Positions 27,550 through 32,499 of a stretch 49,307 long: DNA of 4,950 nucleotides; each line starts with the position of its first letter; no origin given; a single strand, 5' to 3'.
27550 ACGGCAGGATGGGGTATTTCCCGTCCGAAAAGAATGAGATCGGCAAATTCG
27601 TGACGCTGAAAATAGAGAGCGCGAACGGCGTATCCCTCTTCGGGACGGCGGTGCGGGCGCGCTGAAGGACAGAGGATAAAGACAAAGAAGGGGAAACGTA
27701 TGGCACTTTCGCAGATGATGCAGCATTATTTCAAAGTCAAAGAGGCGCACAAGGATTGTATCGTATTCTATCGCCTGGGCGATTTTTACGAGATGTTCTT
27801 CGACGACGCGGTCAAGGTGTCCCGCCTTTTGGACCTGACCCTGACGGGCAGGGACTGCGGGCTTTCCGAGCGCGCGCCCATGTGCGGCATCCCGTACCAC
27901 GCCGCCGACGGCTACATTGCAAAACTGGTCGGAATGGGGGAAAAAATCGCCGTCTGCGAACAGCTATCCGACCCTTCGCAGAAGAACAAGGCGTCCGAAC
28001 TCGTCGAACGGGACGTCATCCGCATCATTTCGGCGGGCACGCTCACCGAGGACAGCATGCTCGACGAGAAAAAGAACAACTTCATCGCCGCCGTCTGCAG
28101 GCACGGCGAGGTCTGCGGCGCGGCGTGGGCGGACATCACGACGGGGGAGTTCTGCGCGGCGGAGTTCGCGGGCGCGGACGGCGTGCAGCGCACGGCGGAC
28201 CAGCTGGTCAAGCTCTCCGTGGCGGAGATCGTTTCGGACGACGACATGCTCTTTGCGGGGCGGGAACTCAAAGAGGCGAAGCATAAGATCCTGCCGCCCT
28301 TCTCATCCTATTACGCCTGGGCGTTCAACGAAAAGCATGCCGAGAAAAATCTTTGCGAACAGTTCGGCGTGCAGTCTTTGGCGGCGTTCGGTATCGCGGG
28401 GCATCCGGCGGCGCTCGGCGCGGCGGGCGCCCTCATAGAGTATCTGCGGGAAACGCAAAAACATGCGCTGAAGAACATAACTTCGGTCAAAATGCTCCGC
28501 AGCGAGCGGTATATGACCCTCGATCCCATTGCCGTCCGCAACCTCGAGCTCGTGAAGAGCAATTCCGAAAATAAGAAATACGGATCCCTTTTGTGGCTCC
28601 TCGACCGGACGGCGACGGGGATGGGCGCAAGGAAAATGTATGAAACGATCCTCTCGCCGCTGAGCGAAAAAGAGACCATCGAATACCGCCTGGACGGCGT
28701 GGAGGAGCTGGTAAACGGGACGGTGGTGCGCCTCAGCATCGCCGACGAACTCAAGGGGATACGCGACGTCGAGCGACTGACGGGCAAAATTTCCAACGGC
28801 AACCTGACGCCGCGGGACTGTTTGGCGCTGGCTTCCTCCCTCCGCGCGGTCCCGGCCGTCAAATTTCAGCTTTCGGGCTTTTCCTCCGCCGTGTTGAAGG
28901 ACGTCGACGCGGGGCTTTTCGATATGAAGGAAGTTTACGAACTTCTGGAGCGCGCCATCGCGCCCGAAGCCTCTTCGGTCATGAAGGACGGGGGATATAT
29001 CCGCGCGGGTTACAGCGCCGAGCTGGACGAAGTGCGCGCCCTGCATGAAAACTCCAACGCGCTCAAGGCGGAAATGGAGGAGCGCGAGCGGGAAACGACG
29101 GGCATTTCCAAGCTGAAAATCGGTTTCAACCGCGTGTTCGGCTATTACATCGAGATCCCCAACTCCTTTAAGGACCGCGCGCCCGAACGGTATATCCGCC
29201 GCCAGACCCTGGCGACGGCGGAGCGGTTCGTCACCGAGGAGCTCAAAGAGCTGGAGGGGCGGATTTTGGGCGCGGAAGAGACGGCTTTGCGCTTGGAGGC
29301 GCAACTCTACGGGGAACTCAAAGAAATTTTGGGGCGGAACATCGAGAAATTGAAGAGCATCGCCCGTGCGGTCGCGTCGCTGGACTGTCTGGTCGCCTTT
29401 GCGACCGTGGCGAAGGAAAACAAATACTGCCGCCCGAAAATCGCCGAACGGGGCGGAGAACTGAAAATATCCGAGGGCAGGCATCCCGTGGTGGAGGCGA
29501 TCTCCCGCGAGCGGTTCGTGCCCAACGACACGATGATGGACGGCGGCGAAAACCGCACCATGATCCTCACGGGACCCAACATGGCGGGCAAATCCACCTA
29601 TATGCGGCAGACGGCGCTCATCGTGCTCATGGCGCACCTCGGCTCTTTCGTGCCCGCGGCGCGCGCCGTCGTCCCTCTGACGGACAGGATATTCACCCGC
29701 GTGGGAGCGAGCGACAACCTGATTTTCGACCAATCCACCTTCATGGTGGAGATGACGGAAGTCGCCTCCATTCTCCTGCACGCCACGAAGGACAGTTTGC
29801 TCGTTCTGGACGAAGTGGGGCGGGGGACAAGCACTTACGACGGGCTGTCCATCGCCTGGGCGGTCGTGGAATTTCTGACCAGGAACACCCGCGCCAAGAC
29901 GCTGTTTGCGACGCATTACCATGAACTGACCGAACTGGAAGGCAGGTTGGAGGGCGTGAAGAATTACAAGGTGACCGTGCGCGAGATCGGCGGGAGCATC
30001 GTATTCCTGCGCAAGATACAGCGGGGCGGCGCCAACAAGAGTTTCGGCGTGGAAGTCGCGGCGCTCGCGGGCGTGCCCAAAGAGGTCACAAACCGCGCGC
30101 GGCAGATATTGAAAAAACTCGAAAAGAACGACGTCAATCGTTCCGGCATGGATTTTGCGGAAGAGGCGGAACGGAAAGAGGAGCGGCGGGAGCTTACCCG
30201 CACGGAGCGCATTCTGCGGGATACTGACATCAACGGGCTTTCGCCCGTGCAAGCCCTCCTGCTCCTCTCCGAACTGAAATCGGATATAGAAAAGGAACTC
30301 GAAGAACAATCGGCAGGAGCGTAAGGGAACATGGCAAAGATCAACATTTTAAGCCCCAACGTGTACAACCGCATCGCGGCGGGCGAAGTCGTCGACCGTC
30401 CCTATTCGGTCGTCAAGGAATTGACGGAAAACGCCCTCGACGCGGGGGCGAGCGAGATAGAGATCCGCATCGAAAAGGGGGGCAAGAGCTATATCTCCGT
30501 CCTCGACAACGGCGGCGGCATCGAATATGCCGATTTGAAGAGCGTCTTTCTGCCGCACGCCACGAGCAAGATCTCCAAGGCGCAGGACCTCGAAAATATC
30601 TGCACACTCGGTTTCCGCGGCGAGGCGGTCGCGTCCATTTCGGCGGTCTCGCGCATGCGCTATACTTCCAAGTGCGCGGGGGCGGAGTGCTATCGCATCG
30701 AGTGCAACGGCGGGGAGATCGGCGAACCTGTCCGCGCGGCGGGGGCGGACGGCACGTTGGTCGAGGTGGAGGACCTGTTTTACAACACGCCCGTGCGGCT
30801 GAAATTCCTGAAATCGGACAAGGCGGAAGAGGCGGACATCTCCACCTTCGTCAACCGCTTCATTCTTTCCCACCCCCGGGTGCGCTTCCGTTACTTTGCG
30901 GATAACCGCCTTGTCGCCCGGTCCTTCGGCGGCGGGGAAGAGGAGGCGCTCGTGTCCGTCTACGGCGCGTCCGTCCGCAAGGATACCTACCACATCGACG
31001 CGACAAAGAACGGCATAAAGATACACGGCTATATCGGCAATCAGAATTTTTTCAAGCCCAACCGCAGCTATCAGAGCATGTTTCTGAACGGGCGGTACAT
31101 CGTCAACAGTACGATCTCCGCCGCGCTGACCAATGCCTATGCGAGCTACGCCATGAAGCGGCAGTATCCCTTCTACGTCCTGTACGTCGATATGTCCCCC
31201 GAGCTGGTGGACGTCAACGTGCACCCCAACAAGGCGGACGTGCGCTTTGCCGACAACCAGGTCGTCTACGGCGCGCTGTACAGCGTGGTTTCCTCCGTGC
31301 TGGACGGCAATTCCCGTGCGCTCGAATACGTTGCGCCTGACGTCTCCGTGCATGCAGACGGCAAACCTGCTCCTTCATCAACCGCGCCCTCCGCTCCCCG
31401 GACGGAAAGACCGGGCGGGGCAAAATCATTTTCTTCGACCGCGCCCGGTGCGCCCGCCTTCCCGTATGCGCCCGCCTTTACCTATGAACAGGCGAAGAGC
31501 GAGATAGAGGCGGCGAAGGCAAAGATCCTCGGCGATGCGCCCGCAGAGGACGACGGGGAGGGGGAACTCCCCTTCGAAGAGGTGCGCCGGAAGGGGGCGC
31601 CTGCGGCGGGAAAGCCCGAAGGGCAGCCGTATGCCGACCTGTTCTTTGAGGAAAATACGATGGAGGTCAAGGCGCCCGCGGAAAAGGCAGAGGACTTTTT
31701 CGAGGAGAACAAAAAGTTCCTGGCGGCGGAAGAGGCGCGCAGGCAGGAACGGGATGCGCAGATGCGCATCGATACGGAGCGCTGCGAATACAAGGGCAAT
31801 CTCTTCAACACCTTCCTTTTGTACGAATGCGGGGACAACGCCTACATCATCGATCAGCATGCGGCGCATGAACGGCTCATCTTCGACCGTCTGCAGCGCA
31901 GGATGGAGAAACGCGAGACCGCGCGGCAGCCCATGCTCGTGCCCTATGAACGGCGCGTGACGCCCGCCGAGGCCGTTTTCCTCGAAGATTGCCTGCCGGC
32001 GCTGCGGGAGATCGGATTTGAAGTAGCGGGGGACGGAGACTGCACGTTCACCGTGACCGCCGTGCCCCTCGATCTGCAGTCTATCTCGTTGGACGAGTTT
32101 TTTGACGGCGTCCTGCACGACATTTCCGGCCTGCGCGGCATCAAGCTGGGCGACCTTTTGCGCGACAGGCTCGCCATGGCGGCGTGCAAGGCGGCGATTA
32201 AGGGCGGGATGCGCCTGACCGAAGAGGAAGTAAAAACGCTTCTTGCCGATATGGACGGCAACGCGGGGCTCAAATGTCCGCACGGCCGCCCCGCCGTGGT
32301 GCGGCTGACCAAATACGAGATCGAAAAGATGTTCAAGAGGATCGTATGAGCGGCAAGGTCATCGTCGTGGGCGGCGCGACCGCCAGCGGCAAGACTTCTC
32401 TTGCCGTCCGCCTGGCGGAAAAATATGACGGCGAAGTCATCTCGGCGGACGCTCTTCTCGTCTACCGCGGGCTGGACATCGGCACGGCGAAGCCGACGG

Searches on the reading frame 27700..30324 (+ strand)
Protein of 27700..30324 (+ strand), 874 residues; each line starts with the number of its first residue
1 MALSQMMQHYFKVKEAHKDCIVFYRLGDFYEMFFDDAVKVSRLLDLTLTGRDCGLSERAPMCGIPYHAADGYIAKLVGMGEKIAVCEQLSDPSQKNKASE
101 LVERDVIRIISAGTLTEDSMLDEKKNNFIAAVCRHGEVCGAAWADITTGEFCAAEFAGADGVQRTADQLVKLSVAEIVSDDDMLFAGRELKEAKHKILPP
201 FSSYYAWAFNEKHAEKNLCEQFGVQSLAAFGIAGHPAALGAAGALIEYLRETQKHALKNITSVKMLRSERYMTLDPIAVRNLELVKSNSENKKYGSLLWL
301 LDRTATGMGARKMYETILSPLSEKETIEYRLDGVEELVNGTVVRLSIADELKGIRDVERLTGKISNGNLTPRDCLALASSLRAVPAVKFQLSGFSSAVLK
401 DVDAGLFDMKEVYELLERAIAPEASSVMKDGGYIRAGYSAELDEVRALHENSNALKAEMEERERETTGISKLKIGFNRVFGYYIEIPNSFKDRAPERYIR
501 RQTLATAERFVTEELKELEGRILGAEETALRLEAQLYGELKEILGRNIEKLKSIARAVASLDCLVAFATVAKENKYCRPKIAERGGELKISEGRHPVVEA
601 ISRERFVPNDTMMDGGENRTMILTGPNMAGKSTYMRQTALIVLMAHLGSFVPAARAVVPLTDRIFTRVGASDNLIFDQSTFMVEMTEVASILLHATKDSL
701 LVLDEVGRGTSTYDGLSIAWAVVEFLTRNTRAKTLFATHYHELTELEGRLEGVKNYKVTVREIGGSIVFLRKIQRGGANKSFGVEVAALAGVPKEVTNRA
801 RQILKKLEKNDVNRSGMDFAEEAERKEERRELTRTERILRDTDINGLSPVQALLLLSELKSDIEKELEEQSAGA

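Call 25: search_protein_families(library=pfam, proteins=[window:27700-30324:+], max_evalue=0.00001)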
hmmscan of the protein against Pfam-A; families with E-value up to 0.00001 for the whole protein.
window:27700-30324:+ (874 aa): 5 families
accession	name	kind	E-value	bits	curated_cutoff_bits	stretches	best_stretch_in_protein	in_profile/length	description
PF00488.27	MutS_V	-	1.2e-83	280.1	30.2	1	621-808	1-188/188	MutS domain V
PF05192.23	MutS_III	-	3.5e-44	151.9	34.1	1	278-568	2-194/194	MutS domain III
PF01624.25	MutS_I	-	2.4e-39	134.5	20.6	1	5-118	2-112/113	MutS domain I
PF05190.23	MutS_IV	-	3.8e-26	91.6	22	1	437-527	1-91/92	MutS family domain IV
PF05188.22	MutS_II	-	5.9e-26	91.9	25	1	127-260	1-132/133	MutS domain II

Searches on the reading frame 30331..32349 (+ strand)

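Call 25: search_protein_families(library=pfam, proteins=[window:30331-32349:+], max_evalue=0.00001)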
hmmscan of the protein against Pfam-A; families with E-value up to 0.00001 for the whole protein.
window:30331-32349:+ (672 aa): 4 families
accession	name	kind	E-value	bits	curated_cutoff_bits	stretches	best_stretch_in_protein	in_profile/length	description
PF01119.25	DNA_mis_repair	-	2.5e-33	114.6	26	1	209-324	3-118/119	DNA mismatch repair protein, C-terminal domain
PF08676.16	MutL_C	-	1.2e-28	100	25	1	490-628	3-141/142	MutL C terminal dimerisation domain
PF13589.12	HATPase_c_3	-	5.4e-11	43.1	25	1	26-120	5-99/137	Histidine kinase-, DNA gyrase B-, and HSP90-like ATPase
PF02518.31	HATPase_c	-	8.7e-08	33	26.4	1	21-78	3-63/111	Histidine kinase-, DNA gyrase B-, and HSP90-like ATPase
